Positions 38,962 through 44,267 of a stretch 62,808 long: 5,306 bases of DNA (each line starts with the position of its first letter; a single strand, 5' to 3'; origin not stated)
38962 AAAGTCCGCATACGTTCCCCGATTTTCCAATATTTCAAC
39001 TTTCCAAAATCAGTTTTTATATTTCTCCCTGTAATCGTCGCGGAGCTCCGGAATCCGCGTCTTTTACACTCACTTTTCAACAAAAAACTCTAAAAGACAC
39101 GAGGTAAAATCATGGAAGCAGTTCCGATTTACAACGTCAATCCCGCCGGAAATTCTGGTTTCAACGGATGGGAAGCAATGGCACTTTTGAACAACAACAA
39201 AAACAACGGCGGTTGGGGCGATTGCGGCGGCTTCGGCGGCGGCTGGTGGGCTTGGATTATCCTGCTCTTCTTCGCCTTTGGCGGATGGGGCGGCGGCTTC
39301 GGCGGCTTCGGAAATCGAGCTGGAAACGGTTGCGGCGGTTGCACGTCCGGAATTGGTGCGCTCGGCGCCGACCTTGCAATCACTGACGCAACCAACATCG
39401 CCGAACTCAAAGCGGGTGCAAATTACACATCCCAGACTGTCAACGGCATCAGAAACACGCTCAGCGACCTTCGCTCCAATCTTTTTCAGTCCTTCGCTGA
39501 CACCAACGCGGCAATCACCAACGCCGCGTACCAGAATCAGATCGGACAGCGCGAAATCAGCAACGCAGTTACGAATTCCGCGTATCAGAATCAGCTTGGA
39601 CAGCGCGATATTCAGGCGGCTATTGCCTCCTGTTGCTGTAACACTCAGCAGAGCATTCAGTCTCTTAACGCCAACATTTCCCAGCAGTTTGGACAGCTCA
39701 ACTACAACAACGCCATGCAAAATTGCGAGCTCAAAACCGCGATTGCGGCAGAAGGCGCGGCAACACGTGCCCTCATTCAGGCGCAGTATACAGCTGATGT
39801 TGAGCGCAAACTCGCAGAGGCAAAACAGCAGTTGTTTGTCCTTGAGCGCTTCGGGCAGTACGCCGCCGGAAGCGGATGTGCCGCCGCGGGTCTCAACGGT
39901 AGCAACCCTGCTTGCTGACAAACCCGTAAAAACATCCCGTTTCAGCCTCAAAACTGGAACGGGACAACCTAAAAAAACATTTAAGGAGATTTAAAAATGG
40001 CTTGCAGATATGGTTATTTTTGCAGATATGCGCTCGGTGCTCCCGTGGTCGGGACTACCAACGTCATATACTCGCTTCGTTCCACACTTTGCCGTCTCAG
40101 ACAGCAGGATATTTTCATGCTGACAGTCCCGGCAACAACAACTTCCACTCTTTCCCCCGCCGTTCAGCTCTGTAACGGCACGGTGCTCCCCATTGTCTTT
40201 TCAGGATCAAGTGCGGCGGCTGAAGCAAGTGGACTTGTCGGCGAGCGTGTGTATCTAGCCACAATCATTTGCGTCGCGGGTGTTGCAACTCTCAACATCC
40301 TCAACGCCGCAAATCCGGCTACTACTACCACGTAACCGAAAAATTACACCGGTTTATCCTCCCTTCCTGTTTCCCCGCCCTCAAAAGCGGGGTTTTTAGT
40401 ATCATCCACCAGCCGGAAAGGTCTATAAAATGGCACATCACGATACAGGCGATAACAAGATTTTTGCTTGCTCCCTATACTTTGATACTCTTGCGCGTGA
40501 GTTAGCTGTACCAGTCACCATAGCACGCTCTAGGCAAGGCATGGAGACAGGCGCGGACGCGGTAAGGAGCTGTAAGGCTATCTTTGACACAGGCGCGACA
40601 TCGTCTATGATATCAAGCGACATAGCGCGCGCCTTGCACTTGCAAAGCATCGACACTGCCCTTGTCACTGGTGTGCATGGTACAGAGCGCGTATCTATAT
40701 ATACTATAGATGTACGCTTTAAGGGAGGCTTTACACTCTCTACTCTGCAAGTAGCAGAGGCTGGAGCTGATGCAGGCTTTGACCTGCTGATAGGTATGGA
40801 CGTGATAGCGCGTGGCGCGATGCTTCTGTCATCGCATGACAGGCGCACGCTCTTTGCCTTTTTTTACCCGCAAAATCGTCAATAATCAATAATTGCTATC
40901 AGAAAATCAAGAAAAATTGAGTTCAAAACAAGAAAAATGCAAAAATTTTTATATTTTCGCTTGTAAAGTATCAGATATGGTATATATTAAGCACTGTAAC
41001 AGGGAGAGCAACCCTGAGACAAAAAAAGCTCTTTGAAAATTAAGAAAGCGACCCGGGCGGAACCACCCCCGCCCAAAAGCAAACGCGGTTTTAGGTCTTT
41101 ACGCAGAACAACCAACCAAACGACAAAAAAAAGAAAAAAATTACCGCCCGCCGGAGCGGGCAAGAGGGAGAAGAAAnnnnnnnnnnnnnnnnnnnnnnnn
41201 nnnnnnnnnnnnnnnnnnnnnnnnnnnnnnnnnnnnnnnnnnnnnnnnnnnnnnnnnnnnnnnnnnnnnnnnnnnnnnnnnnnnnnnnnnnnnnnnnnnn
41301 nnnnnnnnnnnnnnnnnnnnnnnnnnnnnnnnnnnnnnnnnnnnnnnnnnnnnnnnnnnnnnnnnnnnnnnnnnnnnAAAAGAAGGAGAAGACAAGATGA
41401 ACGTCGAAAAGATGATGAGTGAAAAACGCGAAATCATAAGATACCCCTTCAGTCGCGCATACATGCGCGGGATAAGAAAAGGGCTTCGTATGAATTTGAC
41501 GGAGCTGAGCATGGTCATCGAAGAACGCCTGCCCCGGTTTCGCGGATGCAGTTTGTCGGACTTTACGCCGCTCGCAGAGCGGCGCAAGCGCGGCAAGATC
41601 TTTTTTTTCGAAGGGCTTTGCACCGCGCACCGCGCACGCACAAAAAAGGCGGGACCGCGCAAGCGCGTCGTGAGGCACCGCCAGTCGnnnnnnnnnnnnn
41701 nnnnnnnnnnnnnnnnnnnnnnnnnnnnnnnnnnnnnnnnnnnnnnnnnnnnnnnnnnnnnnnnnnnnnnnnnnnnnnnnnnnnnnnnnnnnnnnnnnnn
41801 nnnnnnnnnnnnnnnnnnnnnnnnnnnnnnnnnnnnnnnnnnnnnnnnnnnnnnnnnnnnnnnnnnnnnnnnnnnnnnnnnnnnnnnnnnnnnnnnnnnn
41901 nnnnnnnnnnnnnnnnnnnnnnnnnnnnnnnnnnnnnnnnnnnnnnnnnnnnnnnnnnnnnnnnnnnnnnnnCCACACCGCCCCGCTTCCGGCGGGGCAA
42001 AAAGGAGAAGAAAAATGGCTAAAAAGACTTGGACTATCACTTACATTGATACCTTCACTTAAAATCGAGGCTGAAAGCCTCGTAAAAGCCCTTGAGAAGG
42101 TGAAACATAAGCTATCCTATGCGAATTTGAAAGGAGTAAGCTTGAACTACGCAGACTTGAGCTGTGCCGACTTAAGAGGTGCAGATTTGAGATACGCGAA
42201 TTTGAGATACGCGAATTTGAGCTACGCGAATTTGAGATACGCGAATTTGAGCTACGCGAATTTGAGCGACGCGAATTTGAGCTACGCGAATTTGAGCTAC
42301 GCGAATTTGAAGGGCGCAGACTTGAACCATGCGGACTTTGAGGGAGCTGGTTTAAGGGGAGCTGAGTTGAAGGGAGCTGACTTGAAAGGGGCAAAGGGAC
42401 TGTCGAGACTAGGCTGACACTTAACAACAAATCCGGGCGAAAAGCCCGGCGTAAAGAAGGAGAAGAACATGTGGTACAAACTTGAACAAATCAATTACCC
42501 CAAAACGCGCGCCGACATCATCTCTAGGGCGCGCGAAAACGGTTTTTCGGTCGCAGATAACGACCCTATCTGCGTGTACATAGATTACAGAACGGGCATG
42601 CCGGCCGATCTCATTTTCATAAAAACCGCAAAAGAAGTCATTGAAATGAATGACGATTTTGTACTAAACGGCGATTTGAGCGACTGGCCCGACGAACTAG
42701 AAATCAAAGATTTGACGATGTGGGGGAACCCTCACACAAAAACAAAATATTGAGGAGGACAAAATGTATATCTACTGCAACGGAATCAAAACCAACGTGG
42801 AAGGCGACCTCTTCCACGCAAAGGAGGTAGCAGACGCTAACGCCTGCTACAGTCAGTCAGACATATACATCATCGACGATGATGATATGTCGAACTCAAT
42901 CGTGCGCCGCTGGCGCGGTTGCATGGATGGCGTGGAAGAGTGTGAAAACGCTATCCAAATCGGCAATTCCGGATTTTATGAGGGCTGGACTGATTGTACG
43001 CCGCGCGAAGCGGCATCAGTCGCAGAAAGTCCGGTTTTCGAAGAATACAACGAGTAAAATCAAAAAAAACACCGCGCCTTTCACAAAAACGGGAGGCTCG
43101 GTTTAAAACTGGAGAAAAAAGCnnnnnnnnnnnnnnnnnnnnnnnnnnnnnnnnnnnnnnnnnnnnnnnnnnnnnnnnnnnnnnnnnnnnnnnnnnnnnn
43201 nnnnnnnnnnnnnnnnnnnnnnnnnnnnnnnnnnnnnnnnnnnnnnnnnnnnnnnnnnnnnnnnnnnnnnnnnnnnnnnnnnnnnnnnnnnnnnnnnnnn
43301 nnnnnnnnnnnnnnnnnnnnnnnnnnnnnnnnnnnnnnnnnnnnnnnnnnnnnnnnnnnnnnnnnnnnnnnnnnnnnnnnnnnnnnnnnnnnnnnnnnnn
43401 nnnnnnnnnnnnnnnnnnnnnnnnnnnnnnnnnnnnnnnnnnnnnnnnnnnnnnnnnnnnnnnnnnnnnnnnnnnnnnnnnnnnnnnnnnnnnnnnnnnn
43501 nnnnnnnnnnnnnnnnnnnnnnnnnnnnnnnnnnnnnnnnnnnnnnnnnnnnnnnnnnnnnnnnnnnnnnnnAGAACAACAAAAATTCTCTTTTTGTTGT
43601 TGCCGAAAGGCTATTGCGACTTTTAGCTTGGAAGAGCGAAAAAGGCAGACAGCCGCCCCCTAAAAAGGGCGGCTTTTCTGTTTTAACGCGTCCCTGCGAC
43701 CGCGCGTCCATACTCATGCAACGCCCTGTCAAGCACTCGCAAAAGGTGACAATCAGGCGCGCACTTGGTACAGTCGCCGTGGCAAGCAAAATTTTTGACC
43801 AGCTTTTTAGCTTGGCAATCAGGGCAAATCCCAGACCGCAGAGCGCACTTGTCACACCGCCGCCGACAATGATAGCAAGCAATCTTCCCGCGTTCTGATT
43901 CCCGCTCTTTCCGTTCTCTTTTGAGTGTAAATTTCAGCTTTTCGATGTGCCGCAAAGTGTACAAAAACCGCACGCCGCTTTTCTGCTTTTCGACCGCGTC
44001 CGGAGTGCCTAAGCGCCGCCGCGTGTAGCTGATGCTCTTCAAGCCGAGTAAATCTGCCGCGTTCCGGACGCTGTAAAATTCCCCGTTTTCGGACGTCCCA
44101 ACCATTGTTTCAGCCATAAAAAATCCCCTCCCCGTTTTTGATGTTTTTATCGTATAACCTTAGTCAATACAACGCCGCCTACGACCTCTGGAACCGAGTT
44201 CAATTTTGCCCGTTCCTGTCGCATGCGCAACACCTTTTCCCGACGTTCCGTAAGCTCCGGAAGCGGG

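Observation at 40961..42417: acr/aca-like anti-defense candidate: promoter, small acidic protein, HTH protein, pentapeptide-repeat protein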

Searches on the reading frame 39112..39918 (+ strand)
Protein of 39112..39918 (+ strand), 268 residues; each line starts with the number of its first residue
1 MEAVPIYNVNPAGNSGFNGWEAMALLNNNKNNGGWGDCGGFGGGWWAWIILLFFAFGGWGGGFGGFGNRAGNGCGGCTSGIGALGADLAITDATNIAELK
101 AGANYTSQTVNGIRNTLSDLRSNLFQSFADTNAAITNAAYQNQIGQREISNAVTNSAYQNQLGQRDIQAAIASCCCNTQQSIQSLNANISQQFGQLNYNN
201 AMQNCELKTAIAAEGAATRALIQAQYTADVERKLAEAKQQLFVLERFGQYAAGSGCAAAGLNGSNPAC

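Call 11: search_protein_families(library=pfam, max_evalue=0.1, proteins=[window:39112-39918:+])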
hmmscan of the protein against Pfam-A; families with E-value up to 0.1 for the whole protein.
window:39112-39918:+ (268 aa): 1 family
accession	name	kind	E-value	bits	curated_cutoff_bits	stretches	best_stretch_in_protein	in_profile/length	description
PF15400.11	TEX33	-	0.077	13.8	27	0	190-235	56-95/138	Testis-expressed sequence 33 protein family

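Call 12: search_protein_families(library=phrogs, max_evalue=0.1, proteins=[window:39112-39918:+])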
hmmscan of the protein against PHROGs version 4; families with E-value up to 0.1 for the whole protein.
window:39112-39918:+ (268 aa): 2 families
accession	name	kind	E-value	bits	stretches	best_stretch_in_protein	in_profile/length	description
phrog_16490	-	unknown function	1.6e-09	38.9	1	24-236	13-196/286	-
phrog_9288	-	unknown function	0.00019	22.2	1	196-241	146-191/234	-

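Call 64: search_protein_families(library=ncbifam, max_evalue=0.1, proteins=[window:39112-39918:+])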
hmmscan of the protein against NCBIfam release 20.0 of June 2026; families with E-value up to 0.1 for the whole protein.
window:39112-39918:+ (268 aa): 0 families

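Call 65: search_protein_families(library=padloc, max_evalue=0.1, proteins=[window:39112-39918:+])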
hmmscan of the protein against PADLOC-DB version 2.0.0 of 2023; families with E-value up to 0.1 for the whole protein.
window:39112-39918:+ (268 aa): 3 families
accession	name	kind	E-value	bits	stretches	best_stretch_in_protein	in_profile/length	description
PDLC01105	Cas8b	-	0.02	11.5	1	165-209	238-282/675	Cas8b1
PDLC00637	ZorA2|ZorA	-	0.021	11.6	1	103-223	254-370/420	MotA/ExbB/TolQ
PDLC03839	LeoA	-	0.026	11.6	1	108-207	306-411/559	-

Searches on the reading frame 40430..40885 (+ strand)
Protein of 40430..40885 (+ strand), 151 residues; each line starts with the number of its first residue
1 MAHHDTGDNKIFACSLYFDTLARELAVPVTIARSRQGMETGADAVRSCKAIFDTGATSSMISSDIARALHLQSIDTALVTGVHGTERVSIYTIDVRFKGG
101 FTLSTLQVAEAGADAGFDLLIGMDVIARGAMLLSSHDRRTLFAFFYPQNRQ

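Call 11: search_protein_families(library=pfam, max_evalue=0.1, proteins=[window:40430-40885:+])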
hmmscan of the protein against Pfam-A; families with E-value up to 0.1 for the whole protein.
window:40430-40885:+ (151 aa): 4 families
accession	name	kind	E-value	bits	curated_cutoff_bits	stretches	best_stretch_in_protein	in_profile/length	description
PF13650.11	Asp_protease_2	-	1.9e-10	41.7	24.3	1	47-125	9-90/90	Aspartyl protease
PF13975.11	gag-asp_proteas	-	1.3e-09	39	28.2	1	47-128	9-92/92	gag-polyprotein putative aspartyl protease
PF09668.16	Asp_protease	-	0.00029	21.4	26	1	47-132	20-107/109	Aspartyl protease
PF08284.16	RVP_2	-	0.077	13.2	20.3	0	49-73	34-58/136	Retroviral aspartyl protease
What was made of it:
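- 40430..40885 (+): Retropepsin-like aspartic protease gene (151 aa), the conserved 5' flank of the variable array. Pfam Asp_protease_2 1.9e-10 and gag-asp_proteas 1.3e-9 (call 11).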

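Call 12: search_protein_families(library=phrogs, max_evalue=0.1, proteins=[window:40430-40885:+])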
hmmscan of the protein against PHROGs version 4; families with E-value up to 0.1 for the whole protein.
window:40430-40885:+ (151 aa): 1 family
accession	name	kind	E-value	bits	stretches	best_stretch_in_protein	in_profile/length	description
phrog_22923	-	unknown function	0.0055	17.8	1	44-115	59-130/143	-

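Call 64: search_protein_families(library=ncbifam, max_evalue=0.1, proteins=[window:40430-40885:+])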
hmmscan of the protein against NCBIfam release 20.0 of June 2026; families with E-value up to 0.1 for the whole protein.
window:40430-40885:+ (151 aa): 2 families
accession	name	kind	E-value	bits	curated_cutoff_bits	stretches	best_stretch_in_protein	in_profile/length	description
TIGR02281.1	clan_AA_DTGA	subfamily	0.027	14.7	57.95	1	46-128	21-106/121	TIGR02281 family clan AA aspartic protease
NF058583.1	LAXTG_small_WW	exception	0.077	12.7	65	0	108-139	18-49/54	LAXTG motif-containing small protein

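Call 65: search_protein_families(library=padloc, max_evalue=0.1, proteins=[window:40430-40885:+])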
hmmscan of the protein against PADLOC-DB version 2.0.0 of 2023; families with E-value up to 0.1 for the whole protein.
window:40430-40885:+ (151 aa): 2 families
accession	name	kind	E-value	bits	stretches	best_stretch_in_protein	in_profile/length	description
PDLC04405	PDC-M08B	-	1e-05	23.6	1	49-131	27-114/127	-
PDLC04402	PDC-M08B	-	0.0019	16.3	1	50-133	28-117/128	-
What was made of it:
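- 40430..40885 (+): It also gives a PADLOC PDC-M08B hit at 1e-5 (call 65).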

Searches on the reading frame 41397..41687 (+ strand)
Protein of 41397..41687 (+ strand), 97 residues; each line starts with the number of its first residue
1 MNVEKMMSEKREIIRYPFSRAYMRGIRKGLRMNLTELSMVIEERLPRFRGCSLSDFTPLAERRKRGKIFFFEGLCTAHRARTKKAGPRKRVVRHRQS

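Call 91: search_solved_structures(query=A10, max_evalue=10)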
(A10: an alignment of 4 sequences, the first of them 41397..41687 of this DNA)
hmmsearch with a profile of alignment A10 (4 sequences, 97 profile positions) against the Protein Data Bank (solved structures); distinct sequences matched with E-value up to 10: 13.
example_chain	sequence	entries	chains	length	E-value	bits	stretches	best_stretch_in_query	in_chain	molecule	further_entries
6gz3_BL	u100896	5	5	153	0.012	18.9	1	13-85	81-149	Ribosomal protein S11 | ribosomal protein uS17 | 40S ribosomal protein S11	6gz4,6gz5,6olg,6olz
9y49_AL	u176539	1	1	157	0.013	18.9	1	13-85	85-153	40S ribosomal protein S11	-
7nwg_M2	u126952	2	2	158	0.013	18.9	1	14-85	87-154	40S ribosomal protein S11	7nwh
22tu_SL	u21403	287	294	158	0.013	18.9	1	14-85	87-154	40S ribosomal protein S11 | Small ribosomal subunit protein uS17 | Ribosomal protein uS17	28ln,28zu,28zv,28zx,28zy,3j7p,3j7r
8q7z_Ak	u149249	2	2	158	0.013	18.8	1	14-85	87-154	40S ribosomal protein S11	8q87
6ybw_B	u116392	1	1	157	0.014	18.8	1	13-85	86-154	40S ribosomal protein S11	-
6ole_SL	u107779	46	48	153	0.022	18.1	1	13-84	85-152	40S ribosomal protein S11 | Ribosomal protein S11 | Small ribosomal subunit protein uS17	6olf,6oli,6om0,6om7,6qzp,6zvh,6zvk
7oya_L2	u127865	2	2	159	0.033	17.5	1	14-85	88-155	40S ribosomal protein S11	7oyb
11hg_DD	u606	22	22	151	0.039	17.3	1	13-84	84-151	Small ribosomal subunit protein uS17 | Ribosomal protein S11 | 40S ribosomal protein S11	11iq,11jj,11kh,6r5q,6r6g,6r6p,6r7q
3jag_LL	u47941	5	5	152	0.04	17.3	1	13-84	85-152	uS17 | Ribosomal protein uS17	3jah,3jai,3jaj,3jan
8g5z_SL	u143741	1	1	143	0.17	15.2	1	13-83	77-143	uS17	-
6zn5_L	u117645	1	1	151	0.19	15.1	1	13-83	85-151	40S ribosomal protein S11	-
7oyc_L2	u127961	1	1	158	0.19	15.1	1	14-85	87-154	40S ribosomal protein S11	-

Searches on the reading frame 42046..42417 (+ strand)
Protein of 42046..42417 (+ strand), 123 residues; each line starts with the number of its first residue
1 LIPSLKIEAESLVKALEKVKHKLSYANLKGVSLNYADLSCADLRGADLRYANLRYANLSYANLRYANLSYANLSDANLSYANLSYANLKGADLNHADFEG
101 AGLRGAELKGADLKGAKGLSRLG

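Call 55: search_solved_structures(query=window:42046-42417:+, max_evalue=0.001)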
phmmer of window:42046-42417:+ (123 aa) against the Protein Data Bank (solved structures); distinct sequences matched with E-value up to 0.001: 27.
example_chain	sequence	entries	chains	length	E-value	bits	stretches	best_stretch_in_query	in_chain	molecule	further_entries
4yfo_A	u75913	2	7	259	5.5e-42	145.8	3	26-108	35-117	beta1_ex1 | 6beta1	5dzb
4yc5_A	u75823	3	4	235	4.9e-40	139.5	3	25-108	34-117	beta1 | beta1 protein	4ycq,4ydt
4yei_A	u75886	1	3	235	9.6e-40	138.5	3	26-110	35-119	beta1mut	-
5dra_A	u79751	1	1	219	1.2e-31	112.5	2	25-112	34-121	3beta1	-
5di5_A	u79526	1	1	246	3.4e-30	107.8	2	25-116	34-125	beta1 t801 loop variant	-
5dn0_A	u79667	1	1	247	4e-29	104.4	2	25-115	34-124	beta1 t1555 loop variant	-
5dns_A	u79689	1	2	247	2.1e-28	102.1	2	25-115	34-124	t1428 beta1 loop design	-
5dqa_A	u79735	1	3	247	3.9e-28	101.2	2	25-115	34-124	t3284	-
3du1_X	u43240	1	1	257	1.7e-26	95.9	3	24-116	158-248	All3740 protein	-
2j8k_A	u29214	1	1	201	1.6e-22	83.1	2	33-115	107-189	NP275-NP276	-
6omx_A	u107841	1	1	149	2.6e-13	53.4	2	26-76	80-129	Alr5209 protein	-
9ngw_A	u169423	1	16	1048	1.1e-11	48.2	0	31-110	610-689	IcmE (DotG)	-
7muc_AG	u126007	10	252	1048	1.1e-11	48.2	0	31-110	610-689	IcmE protein | IcmE (DotG)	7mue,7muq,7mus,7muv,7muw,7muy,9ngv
2j8i_A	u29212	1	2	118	8.4e-11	45.4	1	35-114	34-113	NP275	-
2o6w_A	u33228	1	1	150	1.6e-10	44.4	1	22-107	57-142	Repeat Five Residue (Rfr) protein or pentapeptide repeat protein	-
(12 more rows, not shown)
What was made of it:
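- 42052..42417 (+): Body of the pentapeptide-repeat gene, about 19 repeats, now out of frame with its start codon. PDB sequence hits are to consensus-designed and cyanobacterial PRPs (call 55).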

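Call 64: search_protein_families(library=ncbifam, max_evalue=0.1, proteins=[window:42046-42417:+])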
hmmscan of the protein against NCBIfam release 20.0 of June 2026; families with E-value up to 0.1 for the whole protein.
window:42046-42417:+ (123 aa): 17 families
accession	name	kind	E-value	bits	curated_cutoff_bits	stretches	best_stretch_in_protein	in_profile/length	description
NF052603.1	penta_Alr5209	equivalog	7.7e-24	84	125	2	61-117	33-89/113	Alr5209 family pentapeptide repeat protein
NF047416.1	penta_HetL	equivalog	1.1e-19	70.7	260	2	41-116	138-216/218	heterocyst differentiation pentapeptide repeat protein HetL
NF011744.0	PRK15197.1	equivalog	1.8e-17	63.4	274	1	25-115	153-243/291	SPI-2 type III secretion system effector PipB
NF011743.0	PRK15196.1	equivalog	7.9e-16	57.9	354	2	22-89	253-320/350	type III secretion system effector PipB2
NF033086.2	penta_rpt_Qnr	equivalog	7.3e-10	38.9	240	1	22-115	67-155/211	Qnr family pentapeptide repeat protein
NF000071.4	penta_rpt_QnrA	exception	7.7e-09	35.6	450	1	23-113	64-159/218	QnrA family quinolone resistance pentapeptide repeat protein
NF038182.1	penta_rpt_SmQnr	exception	3.4e-08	33.6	460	2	71-116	115-160/215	SmQnr family pentapeptide repeat protein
NF012152.0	penta_rpt_QnrC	exception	4.3e-08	33.4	500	1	22-114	73-160/221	QnrC family quinolone resistance pentapeptide repeat protein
NF012151.0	penta_rpt_QnrAS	exception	5e-08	33.3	490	1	22-114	73-160/218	QnrAS family quinolone resistance pentapeptide repeat protein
NF000421.1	penta_rpt_QnrVC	exception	7e-08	32.7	460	1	23-114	59-160/218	QnrVC family quinolone resistance pentapeptide repeat protein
NF000349.1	mfpA_AE000516.2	equivalog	1.1e-07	31.8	360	1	22-106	78-162/183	pentapeptide repeat protein MfpA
NF000056.3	penta_rpt_QnrS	exception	1.7e-07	31.1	460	1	23-114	64-160/218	QnrS family quinolone resistance pentapeptide repeat protein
NF033375.2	penta_rpt_QnrE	exception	2.7e-07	30.8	480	1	21-116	74-169/214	QnrE family quinolone resistance pentapeptide repeat protein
NF000420.1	penta_rpt_QnrB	exception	4.2e-07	30.2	460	1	23-116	71-159/214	QnrB family quinolone resistance pentapeptide repeat protein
NF000139.2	penta_rpt_QnrD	exception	8.4e-07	29.2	425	1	21-114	69-157/214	QnrD family quinolone resistance pentapeptide repeat protein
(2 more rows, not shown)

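Call 65: search_protein_families(library=padloc, max_evalue=0.1, proteins=[window:42046-42417:+])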
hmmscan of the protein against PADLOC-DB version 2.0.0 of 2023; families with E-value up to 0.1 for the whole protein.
window:42046-42417:+ (123 aa): 0 families

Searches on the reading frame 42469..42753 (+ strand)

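Call 11: search_protein_families(library=pfam, max_evalue=0.1, proteins=[window:42469-42753:+])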
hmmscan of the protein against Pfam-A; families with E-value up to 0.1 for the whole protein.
window:42469-42753:+ (94 aa): 2 families
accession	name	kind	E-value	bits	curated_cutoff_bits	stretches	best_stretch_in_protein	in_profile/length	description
PF11387.14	DUF2795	-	0.0016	18.7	25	1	5-25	10-30/54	Protein of unknown function (DUF2795)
PF04876.17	Tenui_NCP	-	0.041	13.9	27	1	35-65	54-84/173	Tenuivirus major non-capsid protein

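Call 12: search_protein_families(library=phrogs, max_evalue=0.1, proteins=[window:42469-42753:+])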
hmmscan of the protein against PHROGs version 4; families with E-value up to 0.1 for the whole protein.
window:42469-42753:+ (94 aa): 0 families

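Call 64: search_protein_families(library=ncbifam, max_evalue=0.1, proteins=[window:42469-42753:+])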
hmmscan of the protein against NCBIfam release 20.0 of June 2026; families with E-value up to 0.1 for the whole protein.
window:42469-42753:+ (94 aa): 0 families

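Call 65: search_protein_families(library=padloc, max_evalue=0.1, proteins=[window:42469-42753:+])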
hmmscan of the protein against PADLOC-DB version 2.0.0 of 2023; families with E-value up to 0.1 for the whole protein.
window:42469-42753:+ (94 aa): 0 families

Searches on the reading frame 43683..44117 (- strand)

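Call 11: search_protein_families(library=pfam, max_evalue=0.1, proteins=[window:43683-44117:-])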
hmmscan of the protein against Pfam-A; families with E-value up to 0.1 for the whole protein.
window:43683-44117:- (144 aa): 0 families

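Call 12: search_protein_families(library=phrogs, max_evalue=0.1, proteins=[window:43683-44117:-])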
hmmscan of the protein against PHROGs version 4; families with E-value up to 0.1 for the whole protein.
window:43683-44117:- (144 aa): 0 families

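Call 64: search_protein_families(library=ncbifam, max_evalue=0.1, proteins=[window:43683-44117:-])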
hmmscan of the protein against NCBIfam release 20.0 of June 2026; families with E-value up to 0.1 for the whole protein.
window:43683-44117:- (144 aa): 0 families

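Call 65: search_protein_families(library=padloc, max_evalue=0.1, proteins=[window:43683-44117:-])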
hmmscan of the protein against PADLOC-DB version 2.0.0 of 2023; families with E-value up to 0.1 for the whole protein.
window:43683-44117:- (144 aa): 1 family
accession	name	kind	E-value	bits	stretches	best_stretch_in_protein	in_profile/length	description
PDLC03488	REase_II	-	0.059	10.3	1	41-69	103-131/430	Type II restriction enzyme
